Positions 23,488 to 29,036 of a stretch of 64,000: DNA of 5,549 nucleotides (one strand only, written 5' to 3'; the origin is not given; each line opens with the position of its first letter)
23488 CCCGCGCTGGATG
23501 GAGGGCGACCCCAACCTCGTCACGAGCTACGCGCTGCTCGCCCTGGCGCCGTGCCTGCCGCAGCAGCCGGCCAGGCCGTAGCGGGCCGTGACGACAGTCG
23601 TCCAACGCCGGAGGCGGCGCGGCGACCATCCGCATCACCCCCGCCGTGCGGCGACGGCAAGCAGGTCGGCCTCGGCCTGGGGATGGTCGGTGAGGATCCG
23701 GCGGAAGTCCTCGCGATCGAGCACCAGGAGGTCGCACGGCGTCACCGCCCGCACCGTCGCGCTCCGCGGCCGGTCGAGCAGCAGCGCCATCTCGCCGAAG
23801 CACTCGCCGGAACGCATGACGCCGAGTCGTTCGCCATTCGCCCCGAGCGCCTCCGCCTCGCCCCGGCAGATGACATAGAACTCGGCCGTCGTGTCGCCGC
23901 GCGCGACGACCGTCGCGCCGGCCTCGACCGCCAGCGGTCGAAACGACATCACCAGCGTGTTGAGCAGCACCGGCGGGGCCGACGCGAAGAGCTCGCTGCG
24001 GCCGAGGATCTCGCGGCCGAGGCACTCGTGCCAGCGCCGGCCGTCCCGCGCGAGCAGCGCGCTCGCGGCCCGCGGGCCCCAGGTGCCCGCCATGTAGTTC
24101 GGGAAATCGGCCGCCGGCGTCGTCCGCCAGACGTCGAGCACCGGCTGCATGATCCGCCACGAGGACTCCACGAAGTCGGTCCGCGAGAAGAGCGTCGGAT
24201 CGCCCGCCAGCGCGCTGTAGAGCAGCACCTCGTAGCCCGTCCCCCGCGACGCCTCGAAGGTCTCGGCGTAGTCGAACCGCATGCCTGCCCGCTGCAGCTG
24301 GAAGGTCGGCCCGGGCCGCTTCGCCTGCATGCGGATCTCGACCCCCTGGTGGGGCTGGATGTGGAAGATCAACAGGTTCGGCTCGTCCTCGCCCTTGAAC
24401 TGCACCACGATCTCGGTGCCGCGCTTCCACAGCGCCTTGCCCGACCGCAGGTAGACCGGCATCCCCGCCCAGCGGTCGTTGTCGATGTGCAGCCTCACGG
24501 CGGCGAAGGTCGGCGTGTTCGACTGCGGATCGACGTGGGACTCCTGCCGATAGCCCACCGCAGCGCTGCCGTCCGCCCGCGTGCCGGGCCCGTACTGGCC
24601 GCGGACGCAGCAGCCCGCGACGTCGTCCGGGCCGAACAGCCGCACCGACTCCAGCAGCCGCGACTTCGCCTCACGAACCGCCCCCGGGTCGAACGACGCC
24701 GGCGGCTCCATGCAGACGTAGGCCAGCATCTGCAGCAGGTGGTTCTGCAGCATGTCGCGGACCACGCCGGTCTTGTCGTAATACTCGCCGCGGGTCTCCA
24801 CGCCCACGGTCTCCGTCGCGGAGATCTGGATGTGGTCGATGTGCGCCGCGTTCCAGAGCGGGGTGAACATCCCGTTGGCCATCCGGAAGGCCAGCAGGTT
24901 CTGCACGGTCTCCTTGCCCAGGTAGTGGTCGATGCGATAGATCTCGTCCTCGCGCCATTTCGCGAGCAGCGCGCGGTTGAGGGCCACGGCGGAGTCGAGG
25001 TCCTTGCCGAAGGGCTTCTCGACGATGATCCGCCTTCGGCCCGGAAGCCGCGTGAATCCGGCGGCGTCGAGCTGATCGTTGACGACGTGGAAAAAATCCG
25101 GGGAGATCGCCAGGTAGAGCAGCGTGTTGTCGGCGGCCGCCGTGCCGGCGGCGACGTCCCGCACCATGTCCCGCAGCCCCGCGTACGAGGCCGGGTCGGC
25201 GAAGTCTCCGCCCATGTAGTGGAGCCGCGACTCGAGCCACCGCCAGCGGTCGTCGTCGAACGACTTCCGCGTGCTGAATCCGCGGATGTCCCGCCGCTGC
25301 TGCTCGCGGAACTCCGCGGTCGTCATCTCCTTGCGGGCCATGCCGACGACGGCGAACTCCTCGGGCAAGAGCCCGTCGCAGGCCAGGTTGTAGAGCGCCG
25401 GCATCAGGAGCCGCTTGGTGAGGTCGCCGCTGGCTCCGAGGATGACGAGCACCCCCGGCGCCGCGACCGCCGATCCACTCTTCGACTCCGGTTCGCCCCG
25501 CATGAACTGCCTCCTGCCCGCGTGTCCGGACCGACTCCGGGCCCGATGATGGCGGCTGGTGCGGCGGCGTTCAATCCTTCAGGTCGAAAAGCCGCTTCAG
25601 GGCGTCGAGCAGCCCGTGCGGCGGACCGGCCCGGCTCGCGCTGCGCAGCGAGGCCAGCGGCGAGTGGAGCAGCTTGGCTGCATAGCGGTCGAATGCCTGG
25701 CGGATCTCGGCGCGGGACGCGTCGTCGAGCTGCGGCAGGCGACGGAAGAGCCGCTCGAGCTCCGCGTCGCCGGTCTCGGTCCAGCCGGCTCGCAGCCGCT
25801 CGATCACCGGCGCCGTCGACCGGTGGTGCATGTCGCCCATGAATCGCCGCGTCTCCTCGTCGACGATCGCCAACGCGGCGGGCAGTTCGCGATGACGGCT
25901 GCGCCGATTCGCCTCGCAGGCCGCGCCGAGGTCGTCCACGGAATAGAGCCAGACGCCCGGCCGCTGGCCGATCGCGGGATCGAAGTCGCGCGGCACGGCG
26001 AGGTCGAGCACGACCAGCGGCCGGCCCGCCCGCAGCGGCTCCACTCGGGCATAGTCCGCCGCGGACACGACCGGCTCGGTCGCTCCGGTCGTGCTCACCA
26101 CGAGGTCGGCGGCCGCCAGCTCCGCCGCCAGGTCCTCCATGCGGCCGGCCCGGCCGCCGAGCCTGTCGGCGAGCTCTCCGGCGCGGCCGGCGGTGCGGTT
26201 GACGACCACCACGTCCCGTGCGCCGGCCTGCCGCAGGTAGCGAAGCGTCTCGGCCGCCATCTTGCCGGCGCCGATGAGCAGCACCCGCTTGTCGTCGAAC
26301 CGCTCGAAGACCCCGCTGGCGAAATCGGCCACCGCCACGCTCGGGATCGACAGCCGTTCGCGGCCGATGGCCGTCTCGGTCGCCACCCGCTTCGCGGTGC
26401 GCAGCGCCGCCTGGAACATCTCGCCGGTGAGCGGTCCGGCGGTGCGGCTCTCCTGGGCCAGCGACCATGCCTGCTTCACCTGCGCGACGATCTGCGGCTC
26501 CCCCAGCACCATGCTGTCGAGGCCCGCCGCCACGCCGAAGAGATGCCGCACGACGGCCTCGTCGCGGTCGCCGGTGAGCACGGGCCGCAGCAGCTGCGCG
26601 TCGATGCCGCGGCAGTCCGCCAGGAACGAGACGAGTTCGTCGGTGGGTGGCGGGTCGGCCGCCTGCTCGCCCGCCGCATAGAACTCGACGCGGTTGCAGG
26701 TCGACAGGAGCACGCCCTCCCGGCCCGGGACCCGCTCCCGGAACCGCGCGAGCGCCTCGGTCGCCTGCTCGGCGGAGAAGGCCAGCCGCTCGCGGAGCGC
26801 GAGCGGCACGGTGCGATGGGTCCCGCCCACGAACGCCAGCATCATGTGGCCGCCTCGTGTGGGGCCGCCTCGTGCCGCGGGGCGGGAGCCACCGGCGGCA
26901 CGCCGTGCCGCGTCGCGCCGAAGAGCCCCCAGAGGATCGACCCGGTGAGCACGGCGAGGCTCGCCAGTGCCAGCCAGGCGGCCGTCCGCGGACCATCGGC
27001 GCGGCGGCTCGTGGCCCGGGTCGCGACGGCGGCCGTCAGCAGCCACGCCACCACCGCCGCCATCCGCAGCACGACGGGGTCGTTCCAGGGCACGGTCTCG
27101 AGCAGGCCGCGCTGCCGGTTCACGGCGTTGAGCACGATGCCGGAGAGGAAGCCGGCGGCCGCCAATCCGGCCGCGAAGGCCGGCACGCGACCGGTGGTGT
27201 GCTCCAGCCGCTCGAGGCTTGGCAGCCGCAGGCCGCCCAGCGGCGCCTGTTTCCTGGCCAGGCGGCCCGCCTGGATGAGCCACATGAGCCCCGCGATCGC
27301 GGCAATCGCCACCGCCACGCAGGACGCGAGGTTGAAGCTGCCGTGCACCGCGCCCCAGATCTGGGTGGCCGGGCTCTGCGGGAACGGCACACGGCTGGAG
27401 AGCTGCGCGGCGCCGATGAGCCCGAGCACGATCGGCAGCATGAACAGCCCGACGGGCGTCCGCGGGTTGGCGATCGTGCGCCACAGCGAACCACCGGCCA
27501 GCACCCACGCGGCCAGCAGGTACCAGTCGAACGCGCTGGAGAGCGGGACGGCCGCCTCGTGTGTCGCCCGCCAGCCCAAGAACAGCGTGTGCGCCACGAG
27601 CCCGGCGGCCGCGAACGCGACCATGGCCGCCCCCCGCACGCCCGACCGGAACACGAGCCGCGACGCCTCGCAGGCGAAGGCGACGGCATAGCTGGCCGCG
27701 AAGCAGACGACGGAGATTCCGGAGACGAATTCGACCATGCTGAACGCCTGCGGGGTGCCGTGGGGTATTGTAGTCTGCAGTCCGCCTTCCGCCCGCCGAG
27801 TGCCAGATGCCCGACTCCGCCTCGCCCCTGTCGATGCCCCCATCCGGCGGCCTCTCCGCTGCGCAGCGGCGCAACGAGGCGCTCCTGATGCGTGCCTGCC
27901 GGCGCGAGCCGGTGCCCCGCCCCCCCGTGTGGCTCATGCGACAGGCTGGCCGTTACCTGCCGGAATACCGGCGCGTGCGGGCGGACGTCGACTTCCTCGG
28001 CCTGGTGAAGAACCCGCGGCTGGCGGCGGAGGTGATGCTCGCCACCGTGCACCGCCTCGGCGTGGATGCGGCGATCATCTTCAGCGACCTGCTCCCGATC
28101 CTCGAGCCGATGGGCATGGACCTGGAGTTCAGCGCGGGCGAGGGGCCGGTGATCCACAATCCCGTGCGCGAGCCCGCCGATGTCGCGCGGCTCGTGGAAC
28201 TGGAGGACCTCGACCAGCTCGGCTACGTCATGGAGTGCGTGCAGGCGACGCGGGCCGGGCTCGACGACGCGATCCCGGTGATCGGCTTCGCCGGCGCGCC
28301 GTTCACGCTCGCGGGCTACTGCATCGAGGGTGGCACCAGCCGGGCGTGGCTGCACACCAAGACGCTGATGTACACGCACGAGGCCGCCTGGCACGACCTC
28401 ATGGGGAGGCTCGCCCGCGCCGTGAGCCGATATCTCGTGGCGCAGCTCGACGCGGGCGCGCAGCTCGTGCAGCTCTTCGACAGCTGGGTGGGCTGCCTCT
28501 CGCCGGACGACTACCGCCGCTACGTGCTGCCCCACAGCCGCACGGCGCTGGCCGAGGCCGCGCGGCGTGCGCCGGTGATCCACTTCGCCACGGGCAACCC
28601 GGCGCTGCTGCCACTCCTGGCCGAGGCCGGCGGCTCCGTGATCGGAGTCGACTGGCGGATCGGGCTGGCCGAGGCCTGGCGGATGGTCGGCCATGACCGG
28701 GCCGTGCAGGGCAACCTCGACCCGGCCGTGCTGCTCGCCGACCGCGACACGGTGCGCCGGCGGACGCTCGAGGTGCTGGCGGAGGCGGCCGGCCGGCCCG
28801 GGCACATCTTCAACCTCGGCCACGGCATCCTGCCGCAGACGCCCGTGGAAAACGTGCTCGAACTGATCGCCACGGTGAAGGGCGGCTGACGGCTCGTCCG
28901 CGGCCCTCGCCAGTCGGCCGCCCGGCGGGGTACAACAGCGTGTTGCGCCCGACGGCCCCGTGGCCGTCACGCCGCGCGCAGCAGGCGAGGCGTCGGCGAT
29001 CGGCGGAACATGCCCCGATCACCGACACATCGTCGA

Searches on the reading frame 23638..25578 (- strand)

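Call 108: search_protein_families(library=pfam, proteins=[window:23638-25578:-], max_evalue=0.0001)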
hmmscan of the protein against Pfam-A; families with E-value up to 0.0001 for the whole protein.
window:23638-25578:- (647 aa): 3 families
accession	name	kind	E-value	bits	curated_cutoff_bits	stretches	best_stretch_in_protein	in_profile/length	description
PF02781.21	G6PD_C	-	1.3e-102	343.3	27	1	229-517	1-296/296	Glucose-6-phosphate dehydrogenase, C-terminal domain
PF00479.28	G6PD_N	-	1.6e-59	202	22.1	1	45-227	1-183/183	Glucose-6-phosphate dehydrogenase, NAD binding domain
PF00027.35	cNMP_binding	-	8.1e-21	74.2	27.5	1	551-631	4-88/89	Cyclic nucleotide-binding domain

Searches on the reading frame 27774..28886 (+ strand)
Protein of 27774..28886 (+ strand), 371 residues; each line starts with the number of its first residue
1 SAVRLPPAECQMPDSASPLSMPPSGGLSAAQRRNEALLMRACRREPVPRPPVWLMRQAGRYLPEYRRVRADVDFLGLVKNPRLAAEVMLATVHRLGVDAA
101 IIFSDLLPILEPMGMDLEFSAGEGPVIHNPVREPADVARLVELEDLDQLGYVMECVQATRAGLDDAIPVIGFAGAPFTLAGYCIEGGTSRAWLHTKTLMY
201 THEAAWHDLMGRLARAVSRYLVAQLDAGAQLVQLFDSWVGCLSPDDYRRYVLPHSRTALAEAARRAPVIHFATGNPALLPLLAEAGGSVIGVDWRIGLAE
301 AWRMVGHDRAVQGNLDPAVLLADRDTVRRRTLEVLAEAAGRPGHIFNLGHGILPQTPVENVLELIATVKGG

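Call 108: search_protein_families(library=pfam, proteins=[window:27774-28886:+], max_evalue=0.0001)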
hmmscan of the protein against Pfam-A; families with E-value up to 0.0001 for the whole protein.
window:27774-28886:+ (371 aa): 1 family
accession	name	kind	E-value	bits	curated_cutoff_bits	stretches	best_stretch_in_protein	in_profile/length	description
PF01208.23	URO-D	-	3.7e-124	414.7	23.9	1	36-369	4-344/346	Uroporphyrinogen decarboxylase (URO-D)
